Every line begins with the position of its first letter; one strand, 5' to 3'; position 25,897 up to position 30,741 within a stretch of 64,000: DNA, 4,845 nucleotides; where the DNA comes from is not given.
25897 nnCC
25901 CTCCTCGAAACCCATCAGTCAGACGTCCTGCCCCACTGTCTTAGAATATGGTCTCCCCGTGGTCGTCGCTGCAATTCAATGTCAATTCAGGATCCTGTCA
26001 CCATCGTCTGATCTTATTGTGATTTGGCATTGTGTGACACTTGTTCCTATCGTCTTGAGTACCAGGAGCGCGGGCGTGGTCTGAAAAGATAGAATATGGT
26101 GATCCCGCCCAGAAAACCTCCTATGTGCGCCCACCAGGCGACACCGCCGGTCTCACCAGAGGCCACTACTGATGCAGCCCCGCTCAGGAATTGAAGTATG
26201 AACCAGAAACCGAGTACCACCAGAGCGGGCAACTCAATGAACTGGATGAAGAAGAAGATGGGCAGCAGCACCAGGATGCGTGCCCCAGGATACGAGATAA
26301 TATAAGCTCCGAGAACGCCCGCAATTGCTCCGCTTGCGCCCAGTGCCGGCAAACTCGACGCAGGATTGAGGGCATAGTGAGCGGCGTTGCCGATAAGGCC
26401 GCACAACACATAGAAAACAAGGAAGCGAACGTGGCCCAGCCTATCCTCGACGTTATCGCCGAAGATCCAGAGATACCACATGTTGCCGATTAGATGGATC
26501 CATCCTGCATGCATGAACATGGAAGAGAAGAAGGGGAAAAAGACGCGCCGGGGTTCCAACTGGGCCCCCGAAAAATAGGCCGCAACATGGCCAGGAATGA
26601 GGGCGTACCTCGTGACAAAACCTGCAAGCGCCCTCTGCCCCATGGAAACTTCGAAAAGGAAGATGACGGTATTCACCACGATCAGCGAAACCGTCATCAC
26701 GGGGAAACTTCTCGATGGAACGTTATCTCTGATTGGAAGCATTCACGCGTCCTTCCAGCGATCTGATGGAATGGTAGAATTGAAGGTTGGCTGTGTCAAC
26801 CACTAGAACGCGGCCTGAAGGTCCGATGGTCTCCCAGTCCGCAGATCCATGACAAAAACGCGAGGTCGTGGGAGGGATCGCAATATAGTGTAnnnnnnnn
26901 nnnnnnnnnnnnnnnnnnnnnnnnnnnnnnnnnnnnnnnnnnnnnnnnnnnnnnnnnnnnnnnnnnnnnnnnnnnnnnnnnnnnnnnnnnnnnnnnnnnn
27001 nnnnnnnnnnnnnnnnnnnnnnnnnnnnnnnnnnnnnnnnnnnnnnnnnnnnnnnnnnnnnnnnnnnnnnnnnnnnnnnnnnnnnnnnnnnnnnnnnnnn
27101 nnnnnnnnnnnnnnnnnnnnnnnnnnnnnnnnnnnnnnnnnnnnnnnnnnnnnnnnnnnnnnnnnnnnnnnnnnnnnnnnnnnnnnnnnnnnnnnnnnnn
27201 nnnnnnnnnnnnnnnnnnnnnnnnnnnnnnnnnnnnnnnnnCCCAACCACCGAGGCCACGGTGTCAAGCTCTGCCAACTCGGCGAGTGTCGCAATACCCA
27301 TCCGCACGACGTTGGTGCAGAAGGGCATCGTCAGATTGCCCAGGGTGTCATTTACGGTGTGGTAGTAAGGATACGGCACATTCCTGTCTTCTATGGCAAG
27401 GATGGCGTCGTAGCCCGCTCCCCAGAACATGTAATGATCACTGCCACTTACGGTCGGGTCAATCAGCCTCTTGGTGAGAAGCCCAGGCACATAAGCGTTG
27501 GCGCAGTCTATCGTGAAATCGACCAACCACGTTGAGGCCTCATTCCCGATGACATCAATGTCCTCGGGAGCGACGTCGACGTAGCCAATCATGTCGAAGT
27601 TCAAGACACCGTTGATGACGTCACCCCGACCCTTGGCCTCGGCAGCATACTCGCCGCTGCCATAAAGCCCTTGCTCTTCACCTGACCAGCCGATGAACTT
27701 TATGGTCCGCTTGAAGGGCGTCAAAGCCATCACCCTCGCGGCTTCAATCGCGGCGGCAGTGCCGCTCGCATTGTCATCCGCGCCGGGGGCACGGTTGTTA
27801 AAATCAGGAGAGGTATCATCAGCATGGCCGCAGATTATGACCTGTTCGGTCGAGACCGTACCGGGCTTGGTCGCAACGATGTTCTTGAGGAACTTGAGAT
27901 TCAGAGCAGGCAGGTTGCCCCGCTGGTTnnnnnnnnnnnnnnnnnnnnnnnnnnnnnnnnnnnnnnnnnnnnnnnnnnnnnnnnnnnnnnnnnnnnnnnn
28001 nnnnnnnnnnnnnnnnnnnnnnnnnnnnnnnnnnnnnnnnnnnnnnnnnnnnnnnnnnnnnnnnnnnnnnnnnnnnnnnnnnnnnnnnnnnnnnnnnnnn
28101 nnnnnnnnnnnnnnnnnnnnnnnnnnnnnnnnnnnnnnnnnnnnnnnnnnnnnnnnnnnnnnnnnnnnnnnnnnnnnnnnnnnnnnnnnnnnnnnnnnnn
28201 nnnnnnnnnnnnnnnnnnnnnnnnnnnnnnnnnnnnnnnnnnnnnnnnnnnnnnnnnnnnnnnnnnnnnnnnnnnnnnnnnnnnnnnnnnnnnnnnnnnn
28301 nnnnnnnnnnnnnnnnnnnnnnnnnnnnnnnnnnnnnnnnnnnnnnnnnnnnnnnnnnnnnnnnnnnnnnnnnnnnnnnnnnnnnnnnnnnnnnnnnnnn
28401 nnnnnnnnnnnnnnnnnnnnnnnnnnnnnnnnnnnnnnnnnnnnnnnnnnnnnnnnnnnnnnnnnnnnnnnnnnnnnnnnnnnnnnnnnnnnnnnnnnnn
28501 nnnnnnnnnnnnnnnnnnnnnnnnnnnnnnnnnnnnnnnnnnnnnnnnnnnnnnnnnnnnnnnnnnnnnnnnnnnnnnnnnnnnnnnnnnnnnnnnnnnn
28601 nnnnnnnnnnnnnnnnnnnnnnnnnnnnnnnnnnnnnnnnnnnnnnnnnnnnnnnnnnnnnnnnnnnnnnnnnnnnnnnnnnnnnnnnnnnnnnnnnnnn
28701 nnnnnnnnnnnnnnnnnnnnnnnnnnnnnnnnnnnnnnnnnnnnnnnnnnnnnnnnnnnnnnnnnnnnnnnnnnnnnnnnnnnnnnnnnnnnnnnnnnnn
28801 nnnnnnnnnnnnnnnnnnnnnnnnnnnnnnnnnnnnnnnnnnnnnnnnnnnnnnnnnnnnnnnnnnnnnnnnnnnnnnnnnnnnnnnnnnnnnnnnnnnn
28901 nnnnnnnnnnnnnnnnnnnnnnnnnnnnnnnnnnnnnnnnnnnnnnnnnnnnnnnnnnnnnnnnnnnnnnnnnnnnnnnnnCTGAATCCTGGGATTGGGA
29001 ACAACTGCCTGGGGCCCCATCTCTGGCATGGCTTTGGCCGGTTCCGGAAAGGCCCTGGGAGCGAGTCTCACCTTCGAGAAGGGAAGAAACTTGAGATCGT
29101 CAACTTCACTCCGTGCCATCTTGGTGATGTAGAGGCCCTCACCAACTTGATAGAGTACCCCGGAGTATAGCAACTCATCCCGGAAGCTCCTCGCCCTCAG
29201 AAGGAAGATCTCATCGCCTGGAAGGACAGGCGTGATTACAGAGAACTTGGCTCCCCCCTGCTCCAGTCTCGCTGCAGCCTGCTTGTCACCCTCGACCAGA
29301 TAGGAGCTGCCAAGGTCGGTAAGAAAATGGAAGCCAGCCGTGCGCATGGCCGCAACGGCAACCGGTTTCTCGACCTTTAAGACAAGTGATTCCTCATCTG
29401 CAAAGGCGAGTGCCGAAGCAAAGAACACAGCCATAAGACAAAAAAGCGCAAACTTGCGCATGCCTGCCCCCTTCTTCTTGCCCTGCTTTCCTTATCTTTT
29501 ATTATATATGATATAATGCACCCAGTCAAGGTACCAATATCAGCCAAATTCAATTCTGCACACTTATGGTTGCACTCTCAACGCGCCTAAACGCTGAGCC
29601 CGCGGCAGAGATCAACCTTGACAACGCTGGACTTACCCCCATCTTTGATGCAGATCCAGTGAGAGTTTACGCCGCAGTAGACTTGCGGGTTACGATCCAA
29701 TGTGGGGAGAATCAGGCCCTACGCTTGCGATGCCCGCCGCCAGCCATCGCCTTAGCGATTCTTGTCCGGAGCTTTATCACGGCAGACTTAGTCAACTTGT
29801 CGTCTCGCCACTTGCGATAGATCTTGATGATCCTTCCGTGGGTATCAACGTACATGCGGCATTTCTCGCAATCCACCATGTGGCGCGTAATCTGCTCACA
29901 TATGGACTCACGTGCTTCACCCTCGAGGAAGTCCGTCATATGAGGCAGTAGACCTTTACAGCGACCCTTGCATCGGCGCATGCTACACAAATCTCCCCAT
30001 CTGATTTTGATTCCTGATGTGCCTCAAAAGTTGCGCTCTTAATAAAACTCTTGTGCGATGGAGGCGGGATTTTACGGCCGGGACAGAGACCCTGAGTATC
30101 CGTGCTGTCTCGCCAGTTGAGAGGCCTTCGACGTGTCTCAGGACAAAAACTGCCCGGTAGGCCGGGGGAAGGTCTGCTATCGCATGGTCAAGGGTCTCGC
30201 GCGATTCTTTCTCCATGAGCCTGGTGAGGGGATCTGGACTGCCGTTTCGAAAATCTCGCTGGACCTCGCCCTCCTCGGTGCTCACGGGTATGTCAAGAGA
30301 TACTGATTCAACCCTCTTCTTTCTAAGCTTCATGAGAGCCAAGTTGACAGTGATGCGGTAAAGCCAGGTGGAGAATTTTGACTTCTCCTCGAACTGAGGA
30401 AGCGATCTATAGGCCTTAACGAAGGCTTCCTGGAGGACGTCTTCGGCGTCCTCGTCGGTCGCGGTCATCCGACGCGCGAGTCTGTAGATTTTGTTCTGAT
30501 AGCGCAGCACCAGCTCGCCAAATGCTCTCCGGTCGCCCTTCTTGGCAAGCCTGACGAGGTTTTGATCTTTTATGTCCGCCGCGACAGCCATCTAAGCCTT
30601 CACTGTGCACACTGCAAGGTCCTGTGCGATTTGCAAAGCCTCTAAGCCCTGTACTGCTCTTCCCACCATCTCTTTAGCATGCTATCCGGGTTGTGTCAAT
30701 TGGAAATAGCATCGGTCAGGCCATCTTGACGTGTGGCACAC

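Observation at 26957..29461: M28 aminopeptidase with a seven-bladed BNR/Ycf48-like propeller inserted where PA domains normally sit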

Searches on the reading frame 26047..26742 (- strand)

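Call 58: search_protein_families(library=pfam, proteins=[window:26047-26742:-], max_evalue=0.0001)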
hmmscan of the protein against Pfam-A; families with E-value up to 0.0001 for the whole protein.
window:26047-26742:- (231 aa): 1 family
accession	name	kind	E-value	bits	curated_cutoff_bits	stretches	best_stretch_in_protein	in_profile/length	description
PF01694.28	Rhomboid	-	2.2e-37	128.9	22.6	1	68-221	4-141/143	Rhomboid domain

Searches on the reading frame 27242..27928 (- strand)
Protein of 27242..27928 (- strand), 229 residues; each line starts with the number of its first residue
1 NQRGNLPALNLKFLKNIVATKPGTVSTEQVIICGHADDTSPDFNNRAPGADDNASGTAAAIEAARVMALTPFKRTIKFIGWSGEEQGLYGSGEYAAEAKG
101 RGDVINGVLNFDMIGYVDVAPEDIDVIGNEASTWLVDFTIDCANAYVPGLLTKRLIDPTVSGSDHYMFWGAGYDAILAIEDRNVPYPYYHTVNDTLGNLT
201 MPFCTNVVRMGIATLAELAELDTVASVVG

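Call 19: find_homologous_proteins(query=window:27242-27928:-, max_evalue=0.00001)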
Query window:27242-27928:- (229 aa): 322 proteins with E <= 0.00001 among 1417 candidates; the best 120 are listed.
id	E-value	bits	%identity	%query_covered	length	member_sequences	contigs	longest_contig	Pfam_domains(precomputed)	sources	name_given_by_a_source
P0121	4.3e-93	329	67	100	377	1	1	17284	PF01546.34,PF04389.23,PF14870.13,PF13860.13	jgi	jgi:hypothetical protein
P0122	1.2e-77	279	59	100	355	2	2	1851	PF01546.34,PF04389.23,PF18962.8,PF13860.13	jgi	jgi:Zn-dependent M28 family amino/carboxypeptidase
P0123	1.1e-73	266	62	89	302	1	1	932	PF01546.34,PF04389.23,PF18962.8,PF13860.13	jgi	jgi:hypothetical protein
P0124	3.6e-72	261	59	90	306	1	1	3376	PF01546.34,PF04389.23,PF13860.13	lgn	-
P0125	2.1e-60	222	50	99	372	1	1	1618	PF01546.34,PF04389.23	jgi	jgi:hypothetical protein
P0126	6.6e-55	204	51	93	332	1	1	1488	PF01546.34,PF04389.23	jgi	jgi:Zn-dependent M28 family amino/carboxypeptidase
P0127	2.0e-54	203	48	93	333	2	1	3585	PF04389.23,PF13860.13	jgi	jgi:Zn-dependent M28 family amino/carboxypeptidase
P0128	2.1e-54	203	48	100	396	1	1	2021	PF01546.34,PF04389.23,PF14870.13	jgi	jgi:hypothetical protein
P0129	8.8e-53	197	79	48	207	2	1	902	PF18962.8,PF13860.13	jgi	jgi:hypothetical protein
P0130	3.2e-51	192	48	93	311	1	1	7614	PF01546.34,PF04389.23,PF13860.13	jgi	jgi:aminopeptidase YwaD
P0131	1.8e-50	190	49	93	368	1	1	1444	PF01546.34,PF04389.23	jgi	jgi:Zn-dependent M28 family amino/carboxypeptidase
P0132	3.0e-49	186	75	50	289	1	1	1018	PF18962.8,PF13860.13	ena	-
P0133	1.2e-48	184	47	90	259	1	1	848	PF01546.34,PF04389.23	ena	-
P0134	3.2e-47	179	48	85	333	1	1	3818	PF01546.34,PF04389.23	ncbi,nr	ncbi:MAG: M28 family metallopeptidase, partial [Candidatus Aminicenantes bacterium]|nr:M28 family me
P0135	6.9e-42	162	47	88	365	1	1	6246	PF01546.34,PF04389.23,PF18962.8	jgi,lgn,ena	-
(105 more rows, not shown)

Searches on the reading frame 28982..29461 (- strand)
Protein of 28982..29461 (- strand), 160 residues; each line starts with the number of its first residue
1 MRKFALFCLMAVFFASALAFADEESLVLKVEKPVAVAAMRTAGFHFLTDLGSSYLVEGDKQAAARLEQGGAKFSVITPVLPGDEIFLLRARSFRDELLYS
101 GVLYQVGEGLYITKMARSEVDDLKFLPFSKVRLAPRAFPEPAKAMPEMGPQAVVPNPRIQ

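Call 13: search_protein_families(library=ncbifam, proteins=[window:28982-29461:-], max_evalue=1)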
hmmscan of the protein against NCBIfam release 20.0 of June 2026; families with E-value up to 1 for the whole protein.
seq(160 aa): 0 families

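Call 48: search_protein_representatives(protein=window:29012-29395:-)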
Query: 128 residues. Proteins with E-value up to 0.001 (for the whole library): 15; up to 1e-10: 11; up to 1e-30: 0. The best 15 are listed.
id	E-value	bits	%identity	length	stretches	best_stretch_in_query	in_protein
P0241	6.2e-23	97.4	45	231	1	1-119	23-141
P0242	1.1e-21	93.3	42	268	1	2-121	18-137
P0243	2.9e-20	88.8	47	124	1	1-101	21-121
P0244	8.8e-19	84.0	45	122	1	1-99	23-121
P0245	1.0e-16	77.3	40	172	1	2-119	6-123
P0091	1.1e-16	77.2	41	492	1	3-117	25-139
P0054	9.5e-14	67.7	33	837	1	4-120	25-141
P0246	1.4e-12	63.9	47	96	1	1-74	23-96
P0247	1.1e-11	61.0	42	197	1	4-91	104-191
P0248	4.7e-11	59.0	38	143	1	2-98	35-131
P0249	5.6e-11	58.8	25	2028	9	18-79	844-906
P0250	8.0e-06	42.1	46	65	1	40-98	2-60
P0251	1.1e-05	41.7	44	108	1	1-68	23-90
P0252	4.1e-05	39.9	62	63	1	80-113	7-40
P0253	8.5e-04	35.6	32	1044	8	39-89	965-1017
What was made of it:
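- Tried and rejected: The exhaustive representative search gave only 15 hits (call 48).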

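Call 49: search_protein_families(library=pfam, proteins=[P0249, P0253, P0242], max_evalue=0.01)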
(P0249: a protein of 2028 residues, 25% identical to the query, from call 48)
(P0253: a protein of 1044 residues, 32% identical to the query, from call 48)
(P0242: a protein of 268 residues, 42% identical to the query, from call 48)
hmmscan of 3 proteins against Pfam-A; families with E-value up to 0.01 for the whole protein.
P0249 (2028 aa): 2 families
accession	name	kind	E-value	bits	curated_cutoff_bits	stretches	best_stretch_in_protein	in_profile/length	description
PF06739.17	SBBP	-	1.1e-57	192.1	20.5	2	1893-1926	2-36/38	Beta-propeller repeat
PF24108.1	DUF7383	-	1.2e-06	29.2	27.9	0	484-513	21-50/123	Family of unknown function (DUF7383)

P0253 (1044 aa): 6 families
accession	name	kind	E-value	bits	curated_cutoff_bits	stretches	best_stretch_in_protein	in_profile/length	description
PF22324.2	HTH_91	-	5.1e-15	55.4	27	0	315-342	16-43/77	Winged helix domain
PF02174.23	IRS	-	1.5e-12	47.8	22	0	316-339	64-87/92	PTB domain (IRS-1 type)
PF06465.18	DUF1087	-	9.4e-11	42.1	22.8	0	69-84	14-31/63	CHD subfamily II, DUF1087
PF10414.14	CysG_dimeriser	-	2.4e-10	40.4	23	0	73-86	23-36/58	Sirohaem synthase dimerisation region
PF12959.12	DUF3848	-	5.1e-08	33.3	30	0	996-1030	8-41/95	Protein of unknown function (DUF3848)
PF21419.2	RoxA-like_Cyt-c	-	0.00094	19.1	26.7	0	249-264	20-35/39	RoxA-like, cytochrome c-like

P0242 (268 aa): 2 families
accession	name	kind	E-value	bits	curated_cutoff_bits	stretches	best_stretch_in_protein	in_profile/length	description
PF18962.6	Por_Secre_tail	-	2e-08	34.8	27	1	184-265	1-74/75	Secretion system C-terminal sorting domain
PF13860.13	FlgD_ig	-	2.9e-05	24.4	27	1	199-257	19-77/79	FlgD Ig-like domain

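Call 59: predict_structure(alignment_id=A4)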
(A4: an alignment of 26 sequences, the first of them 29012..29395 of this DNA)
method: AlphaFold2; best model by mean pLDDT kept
length: 128 residues; sequences in the alignment: 26
mean_pLDDT: 90.0   pTM: 0.80
mean pLDDT of the five models: 90.0, 88.4, 87.5, 87.4, 87.3
residues with pLDDT >= 90: 89; 70-90: 31; 50-70: 8; < 50: 0
segments of 3 or more residues with pLDDT < 50: none
pLDDT, mean of each block of 10 residues (from residue 1): 95 94 96 97 96 96 93 80 92 88 89 89 59
secondary structure, 60 per line:
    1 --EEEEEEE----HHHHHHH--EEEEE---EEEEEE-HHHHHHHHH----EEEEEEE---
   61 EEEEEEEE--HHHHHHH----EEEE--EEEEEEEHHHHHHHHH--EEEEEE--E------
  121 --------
elements in order: E3-9 H14-20 E23-27 E31-36 H38-46 E51-57 E61-68 H71-77 E82-85 E88-94 H95-103 E106-111
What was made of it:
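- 29057..29395 (-): N-terminal domain, aa 23-135: two tandem beta-alpha-beta-beta-alpha-beta (ferredoxin-like) units. Possibly a prodomain; function unknown. AF2 model, pLDDT 90 (call 59).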

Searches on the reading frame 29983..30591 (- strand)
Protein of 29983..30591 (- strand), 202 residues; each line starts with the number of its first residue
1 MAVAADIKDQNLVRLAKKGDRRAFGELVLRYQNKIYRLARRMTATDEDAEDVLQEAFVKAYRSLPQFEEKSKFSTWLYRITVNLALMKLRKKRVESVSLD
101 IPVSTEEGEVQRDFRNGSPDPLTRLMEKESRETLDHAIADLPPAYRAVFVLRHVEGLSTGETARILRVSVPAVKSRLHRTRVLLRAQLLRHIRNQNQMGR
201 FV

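Call 58: search_protein_families(library=pfam, proteins=[window:29983-30591:-], max_evalue=0.0001)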
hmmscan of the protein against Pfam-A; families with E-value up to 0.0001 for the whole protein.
window:29983-30591:- (202 aa): 4 families
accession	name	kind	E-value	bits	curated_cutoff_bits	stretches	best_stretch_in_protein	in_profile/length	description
PF04542.20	Sigma70_r2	-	1.3e-21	76.6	24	1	27-93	1-69/71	Sigma-70 region 2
PF08281.18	Sigma70_r4_2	-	1.7e-16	60.1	25.7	1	132-182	2-52/54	Sigma-70, region 4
PF04545.22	Sigma70_r4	-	4.5e-08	32.9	24.1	1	137-185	1-49/50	Sigma-70, region 4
PF07638.17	Sigma70_ECF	-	7e-08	33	21.1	1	12-188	7-183/185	ECF sigma factor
